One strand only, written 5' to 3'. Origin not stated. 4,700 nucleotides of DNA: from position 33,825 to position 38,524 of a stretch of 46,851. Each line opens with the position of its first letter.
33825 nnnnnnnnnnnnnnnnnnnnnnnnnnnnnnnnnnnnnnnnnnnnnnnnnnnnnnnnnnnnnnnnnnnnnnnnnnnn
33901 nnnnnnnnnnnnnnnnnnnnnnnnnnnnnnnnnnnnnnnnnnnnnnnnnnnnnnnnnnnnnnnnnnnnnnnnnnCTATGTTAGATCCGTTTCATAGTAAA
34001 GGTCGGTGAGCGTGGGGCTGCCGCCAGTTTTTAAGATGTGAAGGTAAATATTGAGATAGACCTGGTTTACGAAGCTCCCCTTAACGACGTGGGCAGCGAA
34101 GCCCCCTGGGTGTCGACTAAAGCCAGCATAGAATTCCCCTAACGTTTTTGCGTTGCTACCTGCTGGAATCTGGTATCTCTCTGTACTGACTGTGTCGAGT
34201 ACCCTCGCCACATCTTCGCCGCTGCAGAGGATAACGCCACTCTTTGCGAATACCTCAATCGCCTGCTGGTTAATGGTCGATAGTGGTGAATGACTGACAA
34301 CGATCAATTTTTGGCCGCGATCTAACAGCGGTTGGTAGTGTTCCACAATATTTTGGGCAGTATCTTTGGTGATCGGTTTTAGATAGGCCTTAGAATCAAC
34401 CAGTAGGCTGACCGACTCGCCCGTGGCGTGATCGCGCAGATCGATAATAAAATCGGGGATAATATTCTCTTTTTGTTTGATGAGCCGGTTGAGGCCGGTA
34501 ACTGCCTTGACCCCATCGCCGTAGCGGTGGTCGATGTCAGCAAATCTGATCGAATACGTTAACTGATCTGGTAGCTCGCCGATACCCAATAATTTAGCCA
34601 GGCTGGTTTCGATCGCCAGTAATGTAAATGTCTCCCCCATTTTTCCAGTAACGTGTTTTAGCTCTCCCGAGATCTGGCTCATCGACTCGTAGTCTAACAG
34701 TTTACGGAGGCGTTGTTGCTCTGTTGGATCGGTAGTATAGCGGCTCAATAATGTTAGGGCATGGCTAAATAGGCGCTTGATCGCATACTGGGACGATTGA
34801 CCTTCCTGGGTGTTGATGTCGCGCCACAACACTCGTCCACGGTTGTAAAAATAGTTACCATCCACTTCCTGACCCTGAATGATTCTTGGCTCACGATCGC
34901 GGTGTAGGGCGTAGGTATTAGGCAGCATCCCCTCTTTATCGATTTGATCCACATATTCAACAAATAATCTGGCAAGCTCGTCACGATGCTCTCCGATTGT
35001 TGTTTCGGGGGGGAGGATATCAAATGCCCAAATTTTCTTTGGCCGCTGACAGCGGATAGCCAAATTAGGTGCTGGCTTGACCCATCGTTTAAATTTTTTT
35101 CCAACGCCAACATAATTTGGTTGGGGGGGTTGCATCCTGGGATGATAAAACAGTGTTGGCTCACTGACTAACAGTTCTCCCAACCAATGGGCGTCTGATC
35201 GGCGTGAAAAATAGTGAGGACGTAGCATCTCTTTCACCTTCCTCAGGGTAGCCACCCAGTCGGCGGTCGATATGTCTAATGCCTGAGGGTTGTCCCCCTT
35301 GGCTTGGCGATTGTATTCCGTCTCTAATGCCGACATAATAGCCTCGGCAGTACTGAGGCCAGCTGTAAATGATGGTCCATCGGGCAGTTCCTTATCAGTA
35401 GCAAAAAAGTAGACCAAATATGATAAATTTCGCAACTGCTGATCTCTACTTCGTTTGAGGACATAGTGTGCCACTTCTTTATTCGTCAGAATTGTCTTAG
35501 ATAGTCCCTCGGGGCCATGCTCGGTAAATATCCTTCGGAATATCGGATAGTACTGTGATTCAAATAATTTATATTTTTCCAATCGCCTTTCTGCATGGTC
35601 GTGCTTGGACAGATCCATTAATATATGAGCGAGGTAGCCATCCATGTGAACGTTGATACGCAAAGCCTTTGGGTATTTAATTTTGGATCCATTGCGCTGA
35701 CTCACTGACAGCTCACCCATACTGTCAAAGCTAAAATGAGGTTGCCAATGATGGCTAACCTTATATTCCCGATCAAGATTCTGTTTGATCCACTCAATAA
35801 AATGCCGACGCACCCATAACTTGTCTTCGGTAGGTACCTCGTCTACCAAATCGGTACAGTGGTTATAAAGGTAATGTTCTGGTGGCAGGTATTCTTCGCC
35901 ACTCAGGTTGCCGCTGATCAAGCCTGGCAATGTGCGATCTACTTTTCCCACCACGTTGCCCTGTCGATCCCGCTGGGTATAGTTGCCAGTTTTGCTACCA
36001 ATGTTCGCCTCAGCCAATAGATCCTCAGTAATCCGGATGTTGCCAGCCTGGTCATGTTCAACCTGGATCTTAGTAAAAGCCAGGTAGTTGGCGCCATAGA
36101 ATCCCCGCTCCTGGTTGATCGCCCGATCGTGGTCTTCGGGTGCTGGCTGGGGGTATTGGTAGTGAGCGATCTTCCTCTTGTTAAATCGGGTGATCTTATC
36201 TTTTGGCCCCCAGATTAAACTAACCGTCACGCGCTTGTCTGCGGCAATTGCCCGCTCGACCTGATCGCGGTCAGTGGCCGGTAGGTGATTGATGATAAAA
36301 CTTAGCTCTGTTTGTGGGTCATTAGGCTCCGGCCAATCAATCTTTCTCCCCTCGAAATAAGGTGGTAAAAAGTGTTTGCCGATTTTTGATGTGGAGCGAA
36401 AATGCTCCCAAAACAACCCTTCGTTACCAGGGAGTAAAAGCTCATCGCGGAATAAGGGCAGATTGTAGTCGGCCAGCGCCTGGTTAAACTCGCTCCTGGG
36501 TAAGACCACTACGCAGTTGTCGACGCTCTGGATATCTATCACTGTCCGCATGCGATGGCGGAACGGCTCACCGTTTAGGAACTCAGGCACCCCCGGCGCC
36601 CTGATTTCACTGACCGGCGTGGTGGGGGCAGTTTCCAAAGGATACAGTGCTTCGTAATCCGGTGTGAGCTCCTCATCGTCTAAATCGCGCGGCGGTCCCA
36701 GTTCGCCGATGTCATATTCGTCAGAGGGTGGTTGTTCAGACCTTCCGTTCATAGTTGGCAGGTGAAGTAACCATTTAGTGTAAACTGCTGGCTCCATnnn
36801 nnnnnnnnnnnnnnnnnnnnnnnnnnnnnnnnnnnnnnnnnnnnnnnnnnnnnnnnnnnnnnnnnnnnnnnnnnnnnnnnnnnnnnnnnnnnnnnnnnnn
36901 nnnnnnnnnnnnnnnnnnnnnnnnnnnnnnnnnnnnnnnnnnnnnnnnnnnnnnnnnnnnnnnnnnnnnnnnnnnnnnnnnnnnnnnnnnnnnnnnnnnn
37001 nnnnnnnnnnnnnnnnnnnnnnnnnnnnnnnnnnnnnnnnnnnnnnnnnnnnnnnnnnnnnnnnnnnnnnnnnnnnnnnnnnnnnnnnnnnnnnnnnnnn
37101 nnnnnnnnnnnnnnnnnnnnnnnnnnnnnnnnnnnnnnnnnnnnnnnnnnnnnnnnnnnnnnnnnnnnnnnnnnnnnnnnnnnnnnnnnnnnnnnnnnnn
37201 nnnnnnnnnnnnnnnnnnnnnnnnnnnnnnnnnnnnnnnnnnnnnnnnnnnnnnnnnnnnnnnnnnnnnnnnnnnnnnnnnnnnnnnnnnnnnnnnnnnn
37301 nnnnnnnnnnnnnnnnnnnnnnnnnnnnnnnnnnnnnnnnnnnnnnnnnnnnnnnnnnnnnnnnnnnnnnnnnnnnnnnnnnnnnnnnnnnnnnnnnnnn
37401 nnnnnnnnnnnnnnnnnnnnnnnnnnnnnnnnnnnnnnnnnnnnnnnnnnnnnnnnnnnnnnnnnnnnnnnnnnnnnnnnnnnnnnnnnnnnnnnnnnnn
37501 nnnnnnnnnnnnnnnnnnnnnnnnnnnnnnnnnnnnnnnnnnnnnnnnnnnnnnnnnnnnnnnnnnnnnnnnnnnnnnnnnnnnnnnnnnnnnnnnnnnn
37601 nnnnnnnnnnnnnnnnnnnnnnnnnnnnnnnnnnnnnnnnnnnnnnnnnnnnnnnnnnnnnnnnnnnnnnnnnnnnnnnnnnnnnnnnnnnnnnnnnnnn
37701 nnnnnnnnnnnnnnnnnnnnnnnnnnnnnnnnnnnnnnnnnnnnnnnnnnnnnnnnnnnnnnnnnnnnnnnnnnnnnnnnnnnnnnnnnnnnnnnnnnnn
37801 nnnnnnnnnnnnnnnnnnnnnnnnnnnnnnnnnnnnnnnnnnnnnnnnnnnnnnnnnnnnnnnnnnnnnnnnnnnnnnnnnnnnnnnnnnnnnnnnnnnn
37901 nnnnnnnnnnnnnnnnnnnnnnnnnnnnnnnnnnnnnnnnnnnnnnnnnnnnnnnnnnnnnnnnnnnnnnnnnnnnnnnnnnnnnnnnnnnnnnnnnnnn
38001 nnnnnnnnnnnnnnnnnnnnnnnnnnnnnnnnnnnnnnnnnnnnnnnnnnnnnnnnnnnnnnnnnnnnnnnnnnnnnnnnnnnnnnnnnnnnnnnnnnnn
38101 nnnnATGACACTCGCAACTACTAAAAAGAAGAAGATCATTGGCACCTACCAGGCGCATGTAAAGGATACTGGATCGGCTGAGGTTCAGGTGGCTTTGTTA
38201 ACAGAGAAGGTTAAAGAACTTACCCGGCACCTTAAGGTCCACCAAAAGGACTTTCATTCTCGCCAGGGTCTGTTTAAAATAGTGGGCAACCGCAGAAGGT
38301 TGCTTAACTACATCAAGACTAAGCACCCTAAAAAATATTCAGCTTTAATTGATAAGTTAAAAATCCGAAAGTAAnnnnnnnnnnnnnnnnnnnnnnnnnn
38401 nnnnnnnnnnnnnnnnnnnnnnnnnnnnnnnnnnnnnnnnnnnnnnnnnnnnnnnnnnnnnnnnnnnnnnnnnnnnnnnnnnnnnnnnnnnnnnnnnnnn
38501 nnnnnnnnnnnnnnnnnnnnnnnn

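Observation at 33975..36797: Orphan 940-aa protein: about 700 aa of unassignable sequence fused to a C-terminal PD-(D/E)xK (Mrr-like) nuclease signature, sitting in a ribosomal-protein neighbourhood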

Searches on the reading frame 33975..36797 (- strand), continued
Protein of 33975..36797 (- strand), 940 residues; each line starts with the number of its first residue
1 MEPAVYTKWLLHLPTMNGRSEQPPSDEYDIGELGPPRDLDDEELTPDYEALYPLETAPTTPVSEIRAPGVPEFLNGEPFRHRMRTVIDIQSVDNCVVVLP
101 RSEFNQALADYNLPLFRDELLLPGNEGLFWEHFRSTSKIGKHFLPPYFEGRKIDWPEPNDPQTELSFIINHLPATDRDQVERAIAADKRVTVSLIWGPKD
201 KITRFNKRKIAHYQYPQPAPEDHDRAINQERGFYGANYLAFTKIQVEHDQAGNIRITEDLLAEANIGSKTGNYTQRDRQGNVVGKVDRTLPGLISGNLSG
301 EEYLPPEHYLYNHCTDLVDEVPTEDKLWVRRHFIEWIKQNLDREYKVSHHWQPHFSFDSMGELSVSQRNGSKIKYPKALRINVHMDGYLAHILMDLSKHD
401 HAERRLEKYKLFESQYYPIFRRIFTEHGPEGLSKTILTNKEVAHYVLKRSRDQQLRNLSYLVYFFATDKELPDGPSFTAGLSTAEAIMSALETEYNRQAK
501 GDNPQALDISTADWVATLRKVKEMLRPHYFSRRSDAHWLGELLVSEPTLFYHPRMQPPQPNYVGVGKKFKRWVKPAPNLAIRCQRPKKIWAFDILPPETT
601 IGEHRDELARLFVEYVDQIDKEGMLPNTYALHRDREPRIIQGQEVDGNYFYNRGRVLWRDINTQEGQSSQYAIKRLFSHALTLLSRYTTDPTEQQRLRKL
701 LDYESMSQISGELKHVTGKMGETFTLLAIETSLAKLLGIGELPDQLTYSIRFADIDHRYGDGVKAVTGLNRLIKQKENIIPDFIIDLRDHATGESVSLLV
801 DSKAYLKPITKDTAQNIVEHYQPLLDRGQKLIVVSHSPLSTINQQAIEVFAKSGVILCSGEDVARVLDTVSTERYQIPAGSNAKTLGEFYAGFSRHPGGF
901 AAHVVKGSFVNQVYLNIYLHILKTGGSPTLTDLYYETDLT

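Call 67: fold_search(model_id=the predicted structure, library=pdb)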
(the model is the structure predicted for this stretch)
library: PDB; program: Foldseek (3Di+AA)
matches with E <= 10: 586; with E <= 0.001: 0
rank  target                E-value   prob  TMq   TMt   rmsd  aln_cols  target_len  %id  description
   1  4f0p_B                6.9e-03  0.99  0.12  0.23  20.8       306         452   12  MspJI Restriction Endonuclease - P31 Form (released 2012-08-08)
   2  4f0p_A                1.2e-02  0.98  0.12  0.23  21.0       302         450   11  MspJI Restriction Endonuclease - P31 Form (released 2012-08-08)
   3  4f0p_C                3.6e-02  0.99  0.13  0.24  10.3       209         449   12  MspJI Restriction Endonuclease - P31 Form (released 2012-08-08)
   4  7v9r_F                1.1e-01  0.15  0.07  0.12  26.1       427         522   11  Crystal Structure of the heptameric EcHsp60 (released 2022-08-31)
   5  7v9r_G                1.4e-01  0.10  0.07  0.11  22.3       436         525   10  Crystal Structure of the heptameric EcHsp60 (released 2022-08-31)
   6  8em1_B                1.5e-01  0.98  0.11  0.20   5.2       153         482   10  Type IIS Restriction Endonuclease PaqCI, DNA Unbound (released 2023-03-22)
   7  8em1_A                1.7e-01  0.98  0.11  0.19   5.3       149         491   11  Type IIS Restriction Endonuclease PaqCI, DNA Unbound (released 2023-03-22)
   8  7v9r_B                1.8e-01  0.12  0.07  0.12  26.2       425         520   10  Crystal Structure of the heptameric EcHsp60 (released 2022-08-31)
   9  9n70_SP               2.0e-01  0.10  0.08  0.04  27.9       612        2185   10  SSU processome maturation and disassembly, State E (released 2025-11-05)
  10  7v9r_E                2.1e-01  0.11  0.08  0.12  21.3       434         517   11  Crystal Structure of the heptameric EcHsp60 (released 2022-08-31)
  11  1xmx                  2.2e-01  0.28  0.10  0.21  33.0       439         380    9  Crystal structure of protein VC1899 from Vibrio cholerae (released 2004-11-16)
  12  8wuw_H                2.2e-01  0.10  0.06  0.09  19.2       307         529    9  Cryo-EM structure of H. thermophilus GroEL-GroES2 asymmetric football complex (released 2024-03-27)
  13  2x78_C                2.8e-01  0.72  0.06  0.21   8.4        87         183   15  Human foamy virus integrase - catalytic core. (released 2010-08-11)
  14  7v9r_D                2.9e-01  0.07  0.07  0.10  25.9       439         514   10  Crystal Structure of the heptameric EcHsp60 (released 2022-08-31)
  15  8qpe_A                2.9e-01  0.04  0.05  0.04  23.9       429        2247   10  Cryo-EM Structure of Pre-B-like Complex (core part) (released 2024-05-22)
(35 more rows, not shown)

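Call 69: search_protein_families(library=phrogs, alignment_id=A2, max_evalue=1)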
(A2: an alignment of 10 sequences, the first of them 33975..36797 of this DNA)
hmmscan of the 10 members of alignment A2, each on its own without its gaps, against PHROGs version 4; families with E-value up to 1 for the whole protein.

A. member 1, window:33975-36797:- (940 aa): 1 family
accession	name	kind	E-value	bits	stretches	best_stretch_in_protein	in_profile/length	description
phrog_1156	-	DNA, RNA and nucleotide metabolism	0.04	13.4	1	568-630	54-109/855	DNA primase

B. families by the number of members that match (of 10 scanned): 6 families
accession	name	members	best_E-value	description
phrog_25437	-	1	0.031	-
phrog_1156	-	1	0.04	DNA primase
phrog_284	-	1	0.21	exonuclease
phrog_35389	-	1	0.26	-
phrog_10451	-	1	0.36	-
phrog_408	-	1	0.61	-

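Call 70: fold_search(model_id=the predicted structure, library=viral)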
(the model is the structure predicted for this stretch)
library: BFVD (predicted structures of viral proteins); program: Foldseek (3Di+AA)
matches with E <= 10: 353; with E <= 0.001: 0
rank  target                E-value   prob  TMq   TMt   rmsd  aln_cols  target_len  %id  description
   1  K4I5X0                9.3e-03  0.96  0.11  0.34  12.9       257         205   13  Uncharacterized protein [Salmonella phage STML-198]
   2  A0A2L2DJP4            4.2e-02  0.96  0.12  0.39  11.7       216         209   14  CDAN1-interacting nuclease 1 [Acanthamoeba polyphaga mimivirus]
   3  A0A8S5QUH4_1          7.9e-02  0.10  0.08  0.07  25.3       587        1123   11  Uncharacterized protein [CrAss-like virus sp. ctDAq1]
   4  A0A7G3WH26            9.5e-02  0.96  0.10  0.44   5.8       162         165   13  Putative endodeoxyribonuclease I [Arthronema virus TR020]
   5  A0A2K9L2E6            1.2e-01  0.16  0.08  0.17  24.8       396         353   12  Ankyrin repeat protein [Tupanvirus soda lake]
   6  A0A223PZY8            1.3e-01  0.16  0.06  0.06  22.0       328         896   12  Pol protein (Fragment) [Simian T-lymphotropic virus 1]
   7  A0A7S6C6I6            1.3e-01  0.08  0.05  0.06  30.9       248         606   15  (no name in the UniProt tables at hand)
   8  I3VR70                1.5e-01  0.14  0.07  0.10  23.4       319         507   12  Pol protein (Fragment) [Rhinolophus affinis foamy virus 1]
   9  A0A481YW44            1.7e-01  0.90  0.09  0.31   7.6       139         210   13  DNA-directed RNA polymerase subunit 5 [Marseillevirus LCMAC201]
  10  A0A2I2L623            1.9e-01  0.69  0.11  0.31  15.6       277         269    9  Mrr-like domain-containing protein [Orpheovirus IHUMI-LCC2]
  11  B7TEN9                1.9e-01  0.09  0.06  0.08  22.8       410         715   10  Gag-Pol polyprotein (Fragment) [Human immunodeficiency virus type 1]
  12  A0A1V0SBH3            1.9e-01  0.41  0.07  0.18  18.6       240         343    8  DUF2726 domain-containing protein [Catovirus CTV1]
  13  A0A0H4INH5            2.1e-01  0.08  0.08  0.14  27.1       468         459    9  Uncharacterized protein [Stenotrophomonas phage IME-SM1]
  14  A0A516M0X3            2.2e-01  0.54  0.09  0.26  14.7       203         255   11  (no name in the UniProt tables at hand)
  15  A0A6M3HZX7            2.5e-01  0.95  0.08  0.47   8.3       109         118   13  (no name in the UniProt tables at hand)
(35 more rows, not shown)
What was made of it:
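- Closest known: Mrr. Different: Mrr-like entries in BFVD rank low, with probability 0.15-0.69 (call 70).
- The high-probability structural neighbours are DNA endonucleases (calls 67, 70).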

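Call 90: search_protein_families(library=padloc, alignment_id=A2, max_evalue=1)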
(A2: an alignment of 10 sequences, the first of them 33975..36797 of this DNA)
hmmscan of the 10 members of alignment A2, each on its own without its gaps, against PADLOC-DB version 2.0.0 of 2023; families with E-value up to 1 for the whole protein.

A. member 1, window:33975-36797:- (940 aa): 0 families

B. families by the number of members that match (of 10 scanned): 1 family
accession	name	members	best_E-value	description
PDLC00009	DruD1|DruD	1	0.043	Unknown function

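Call 91: search_protein_families(library=ncbifam, alignment_id=A2, max_evalue=1)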
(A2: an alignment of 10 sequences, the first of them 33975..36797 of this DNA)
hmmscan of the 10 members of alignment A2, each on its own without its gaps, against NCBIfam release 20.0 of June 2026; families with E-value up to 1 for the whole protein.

A. member 1, window:33975-36797:- (940 aa): 0 families

B. families by the number of members that match (of 10 scanned): 3 families
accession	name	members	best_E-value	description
NF040466.1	ydjY_domain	1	0.0076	YdjY domain-containing protein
NF006505.0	PRK08939.1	1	0.025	primosomal protein DnaI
TIGR04281.1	peripla_PGF_1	1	0.077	PGF-CTERM-anchored ABC transporter substrate-binding protein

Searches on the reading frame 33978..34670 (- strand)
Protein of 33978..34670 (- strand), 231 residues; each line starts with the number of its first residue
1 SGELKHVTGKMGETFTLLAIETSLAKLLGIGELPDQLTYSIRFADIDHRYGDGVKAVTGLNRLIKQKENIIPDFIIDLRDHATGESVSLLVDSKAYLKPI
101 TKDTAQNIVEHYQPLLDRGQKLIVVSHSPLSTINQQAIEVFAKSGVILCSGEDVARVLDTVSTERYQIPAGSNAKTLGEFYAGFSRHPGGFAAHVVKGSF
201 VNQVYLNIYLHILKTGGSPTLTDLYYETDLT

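Call 21: search_protein_families(library=pfam, proteins=[window:33978-34670:-], max_evalue=10)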
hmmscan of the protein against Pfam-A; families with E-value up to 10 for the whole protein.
seq(231 aa): 3 families
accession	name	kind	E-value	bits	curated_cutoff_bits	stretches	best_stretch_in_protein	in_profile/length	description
PF02749.22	QRPTase_N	-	0.038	14.6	27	1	137-175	15-52/82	Quinolinate phosphoribosyl transferase, N-terminal domain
PF25692.1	Phage_depo_C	-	0.11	13.4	25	1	83-135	6-58/90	Phage depolymerase C-terminal beta sandwich domain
PF08080.17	zf-RNPHF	-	0.21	11.8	22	1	47-54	19-26/36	RNPHF zinc finger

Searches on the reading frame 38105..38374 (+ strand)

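Call 49: search_protein_families(library=pfam, proteins=[window:38105-38374:+], max_evalue=0.00001)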
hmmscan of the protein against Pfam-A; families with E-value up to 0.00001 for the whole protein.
window:38105-38374:+ (89 aa): 1 family
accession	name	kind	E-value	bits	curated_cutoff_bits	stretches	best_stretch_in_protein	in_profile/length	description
PF00312.27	Ribosomal_S15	-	5.4e-31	107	31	1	8-88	1-81/81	Ribosomal protein S15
